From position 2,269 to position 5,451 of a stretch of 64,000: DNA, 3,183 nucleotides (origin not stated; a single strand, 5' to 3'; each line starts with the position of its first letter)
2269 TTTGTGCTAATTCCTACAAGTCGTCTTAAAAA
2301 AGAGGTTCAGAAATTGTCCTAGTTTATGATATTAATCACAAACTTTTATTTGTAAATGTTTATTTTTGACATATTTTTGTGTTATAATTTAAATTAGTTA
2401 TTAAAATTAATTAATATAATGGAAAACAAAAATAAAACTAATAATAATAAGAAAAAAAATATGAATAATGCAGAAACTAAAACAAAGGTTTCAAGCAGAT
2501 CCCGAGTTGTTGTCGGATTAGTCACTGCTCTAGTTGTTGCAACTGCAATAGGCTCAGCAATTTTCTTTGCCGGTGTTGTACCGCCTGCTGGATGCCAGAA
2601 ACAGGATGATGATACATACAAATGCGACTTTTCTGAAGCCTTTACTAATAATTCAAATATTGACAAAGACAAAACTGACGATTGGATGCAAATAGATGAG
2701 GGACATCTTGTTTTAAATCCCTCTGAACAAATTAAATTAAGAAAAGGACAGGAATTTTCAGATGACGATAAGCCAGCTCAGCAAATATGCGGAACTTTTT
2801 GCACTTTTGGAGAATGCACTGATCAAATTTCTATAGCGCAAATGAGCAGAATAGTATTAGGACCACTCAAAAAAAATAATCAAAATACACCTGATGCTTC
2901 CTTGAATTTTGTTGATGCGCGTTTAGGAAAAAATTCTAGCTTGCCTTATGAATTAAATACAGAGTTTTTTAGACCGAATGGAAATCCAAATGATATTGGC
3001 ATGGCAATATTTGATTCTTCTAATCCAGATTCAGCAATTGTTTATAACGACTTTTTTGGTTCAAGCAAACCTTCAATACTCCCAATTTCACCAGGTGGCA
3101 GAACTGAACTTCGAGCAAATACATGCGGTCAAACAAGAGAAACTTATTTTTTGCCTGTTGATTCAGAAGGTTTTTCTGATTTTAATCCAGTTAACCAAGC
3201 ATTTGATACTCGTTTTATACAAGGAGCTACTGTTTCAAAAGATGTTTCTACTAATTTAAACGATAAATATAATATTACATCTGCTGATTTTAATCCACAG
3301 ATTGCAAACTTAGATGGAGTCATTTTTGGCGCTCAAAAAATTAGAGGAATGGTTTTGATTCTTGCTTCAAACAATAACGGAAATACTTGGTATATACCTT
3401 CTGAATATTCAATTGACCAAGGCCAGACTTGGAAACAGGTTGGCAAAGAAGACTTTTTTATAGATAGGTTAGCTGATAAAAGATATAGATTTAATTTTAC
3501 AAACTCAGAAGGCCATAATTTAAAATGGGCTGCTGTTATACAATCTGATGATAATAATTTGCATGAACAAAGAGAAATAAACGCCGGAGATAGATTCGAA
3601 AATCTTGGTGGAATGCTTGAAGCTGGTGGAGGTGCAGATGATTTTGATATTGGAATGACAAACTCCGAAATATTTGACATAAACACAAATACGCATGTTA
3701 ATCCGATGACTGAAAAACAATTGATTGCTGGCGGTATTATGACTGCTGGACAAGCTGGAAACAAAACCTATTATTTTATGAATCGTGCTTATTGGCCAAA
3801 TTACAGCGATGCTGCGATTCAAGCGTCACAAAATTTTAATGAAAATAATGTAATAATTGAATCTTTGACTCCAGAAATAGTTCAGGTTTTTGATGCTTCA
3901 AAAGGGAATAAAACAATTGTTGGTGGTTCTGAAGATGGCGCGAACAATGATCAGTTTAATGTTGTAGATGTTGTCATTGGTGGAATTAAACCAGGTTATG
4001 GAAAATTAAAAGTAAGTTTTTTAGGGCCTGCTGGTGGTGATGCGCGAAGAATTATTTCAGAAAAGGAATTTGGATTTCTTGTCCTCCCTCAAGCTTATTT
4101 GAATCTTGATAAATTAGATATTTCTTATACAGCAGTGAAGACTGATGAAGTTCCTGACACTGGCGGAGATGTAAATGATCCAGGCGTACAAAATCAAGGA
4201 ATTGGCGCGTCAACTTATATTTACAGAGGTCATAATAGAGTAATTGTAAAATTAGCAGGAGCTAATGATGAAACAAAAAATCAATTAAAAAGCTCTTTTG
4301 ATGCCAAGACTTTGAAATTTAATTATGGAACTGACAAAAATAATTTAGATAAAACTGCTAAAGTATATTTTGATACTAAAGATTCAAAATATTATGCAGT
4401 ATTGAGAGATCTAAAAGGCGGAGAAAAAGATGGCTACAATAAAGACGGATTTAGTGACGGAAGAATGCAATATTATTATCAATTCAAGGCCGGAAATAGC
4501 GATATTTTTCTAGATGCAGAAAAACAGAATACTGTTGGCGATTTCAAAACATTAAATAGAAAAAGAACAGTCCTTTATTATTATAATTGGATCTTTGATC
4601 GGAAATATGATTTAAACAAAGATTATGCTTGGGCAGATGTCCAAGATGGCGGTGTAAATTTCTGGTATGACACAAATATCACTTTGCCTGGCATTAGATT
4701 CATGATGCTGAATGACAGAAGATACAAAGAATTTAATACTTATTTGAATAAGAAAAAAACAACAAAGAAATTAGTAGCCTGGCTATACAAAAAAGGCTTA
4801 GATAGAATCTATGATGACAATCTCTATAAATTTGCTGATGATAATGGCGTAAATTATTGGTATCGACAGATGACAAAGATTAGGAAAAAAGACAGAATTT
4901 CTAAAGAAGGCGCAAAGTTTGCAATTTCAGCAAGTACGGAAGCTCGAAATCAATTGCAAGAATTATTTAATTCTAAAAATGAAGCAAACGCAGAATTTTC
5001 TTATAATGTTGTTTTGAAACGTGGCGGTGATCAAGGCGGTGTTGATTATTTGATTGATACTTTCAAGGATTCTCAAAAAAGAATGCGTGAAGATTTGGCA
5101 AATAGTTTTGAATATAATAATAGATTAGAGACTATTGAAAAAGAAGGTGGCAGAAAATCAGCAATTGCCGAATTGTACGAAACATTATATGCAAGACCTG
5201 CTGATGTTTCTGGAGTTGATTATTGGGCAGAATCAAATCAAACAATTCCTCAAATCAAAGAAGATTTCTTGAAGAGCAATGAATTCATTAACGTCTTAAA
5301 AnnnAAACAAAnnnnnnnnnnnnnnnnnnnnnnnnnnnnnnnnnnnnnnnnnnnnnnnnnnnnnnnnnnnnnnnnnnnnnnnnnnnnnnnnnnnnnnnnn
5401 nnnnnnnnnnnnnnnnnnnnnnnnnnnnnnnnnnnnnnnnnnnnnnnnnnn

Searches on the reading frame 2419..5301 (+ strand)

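Call 68: search_protein_families(library=pfam, proteins=[window:2419-5301:+], max_evalue=0.001)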
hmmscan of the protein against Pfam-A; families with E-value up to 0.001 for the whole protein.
window:2419-5301:+ (961 aa): 1 family
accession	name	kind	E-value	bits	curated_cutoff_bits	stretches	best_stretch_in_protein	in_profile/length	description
PF13946.11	DUF4214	-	6.3e-07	29.8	23.2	0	916-958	24-70/72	Domain of unknown function (DUF4214)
